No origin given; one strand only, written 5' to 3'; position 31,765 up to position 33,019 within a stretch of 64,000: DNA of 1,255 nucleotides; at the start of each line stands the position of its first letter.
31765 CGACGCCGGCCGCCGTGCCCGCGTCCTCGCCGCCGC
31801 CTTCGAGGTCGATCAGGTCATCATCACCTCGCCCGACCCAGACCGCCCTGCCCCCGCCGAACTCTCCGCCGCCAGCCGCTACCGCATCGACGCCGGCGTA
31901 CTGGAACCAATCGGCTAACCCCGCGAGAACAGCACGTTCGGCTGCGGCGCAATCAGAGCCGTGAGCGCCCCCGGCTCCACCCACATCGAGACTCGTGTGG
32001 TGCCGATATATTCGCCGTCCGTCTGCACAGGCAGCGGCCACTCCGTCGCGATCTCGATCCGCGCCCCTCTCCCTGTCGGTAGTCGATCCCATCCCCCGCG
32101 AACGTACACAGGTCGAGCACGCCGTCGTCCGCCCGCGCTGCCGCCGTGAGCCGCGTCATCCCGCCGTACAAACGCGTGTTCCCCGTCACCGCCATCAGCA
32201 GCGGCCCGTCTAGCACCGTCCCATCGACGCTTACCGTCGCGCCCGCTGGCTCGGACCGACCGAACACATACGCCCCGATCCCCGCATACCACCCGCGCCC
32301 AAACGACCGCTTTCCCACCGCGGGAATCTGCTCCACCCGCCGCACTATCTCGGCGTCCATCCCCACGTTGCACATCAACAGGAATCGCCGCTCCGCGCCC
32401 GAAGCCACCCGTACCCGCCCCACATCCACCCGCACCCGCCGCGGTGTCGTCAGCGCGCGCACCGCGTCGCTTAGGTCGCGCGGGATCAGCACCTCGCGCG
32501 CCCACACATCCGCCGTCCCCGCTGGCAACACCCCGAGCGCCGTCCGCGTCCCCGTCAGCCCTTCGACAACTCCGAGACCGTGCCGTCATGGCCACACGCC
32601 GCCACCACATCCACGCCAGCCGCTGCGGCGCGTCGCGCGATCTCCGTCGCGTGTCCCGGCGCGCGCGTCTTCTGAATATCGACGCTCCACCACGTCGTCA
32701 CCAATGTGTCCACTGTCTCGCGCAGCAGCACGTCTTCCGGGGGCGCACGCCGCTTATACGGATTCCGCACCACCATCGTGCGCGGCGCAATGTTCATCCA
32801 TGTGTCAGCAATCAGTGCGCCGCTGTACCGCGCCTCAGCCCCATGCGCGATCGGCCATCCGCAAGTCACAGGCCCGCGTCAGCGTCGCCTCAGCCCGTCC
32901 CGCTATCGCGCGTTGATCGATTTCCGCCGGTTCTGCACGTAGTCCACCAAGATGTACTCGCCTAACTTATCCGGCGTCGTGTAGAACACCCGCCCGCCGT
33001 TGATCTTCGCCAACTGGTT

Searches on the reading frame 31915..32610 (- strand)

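Call 47: search_protein_families(library=pfam, proteins=[window:31953-32531:-, window:31915-32610:-], max_evalue=0.01)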
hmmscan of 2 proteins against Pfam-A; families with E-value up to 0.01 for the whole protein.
window:31953-32531:- (192 aa): 2 families
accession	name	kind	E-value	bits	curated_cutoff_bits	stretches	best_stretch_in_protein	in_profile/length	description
PF19279.4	YegS_C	-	1.8e-06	28.2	27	1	56-142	5-87/158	YegS C-terminal NAD kinase beta sandwich-like domain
PF00781.29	DAGK_cat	-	0.0044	17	23.6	0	1-40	86-125/125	Diacylglycerol kinase catalytic domain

window:31915-32610:- (231 aa): 1 family
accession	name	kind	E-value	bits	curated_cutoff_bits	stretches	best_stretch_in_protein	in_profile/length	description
PF19279.4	YegS_C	-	0.0012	19.1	27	1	180-218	118-156/158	YegS C-terminal NAD kinase beta sandwich-like domain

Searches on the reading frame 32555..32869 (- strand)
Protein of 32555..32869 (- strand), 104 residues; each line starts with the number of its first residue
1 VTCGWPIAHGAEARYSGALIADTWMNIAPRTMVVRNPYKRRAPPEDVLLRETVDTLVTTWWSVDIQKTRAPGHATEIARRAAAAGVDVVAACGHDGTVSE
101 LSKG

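Call 47: search_protein_families(library=pfam, proteins=[window:32555-32869:-], max_evalue=0.01)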
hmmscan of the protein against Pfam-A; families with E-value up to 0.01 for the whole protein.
window:32555-32869:- (104 aa): 1 family
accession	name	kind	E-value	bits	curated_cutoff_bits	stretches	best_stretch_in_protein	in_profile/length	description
PF00781.29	DAGK_cat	-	2.3e-09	37.3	23.6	1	32-102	3-72/125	Diacylglycerol kinase catalytic domain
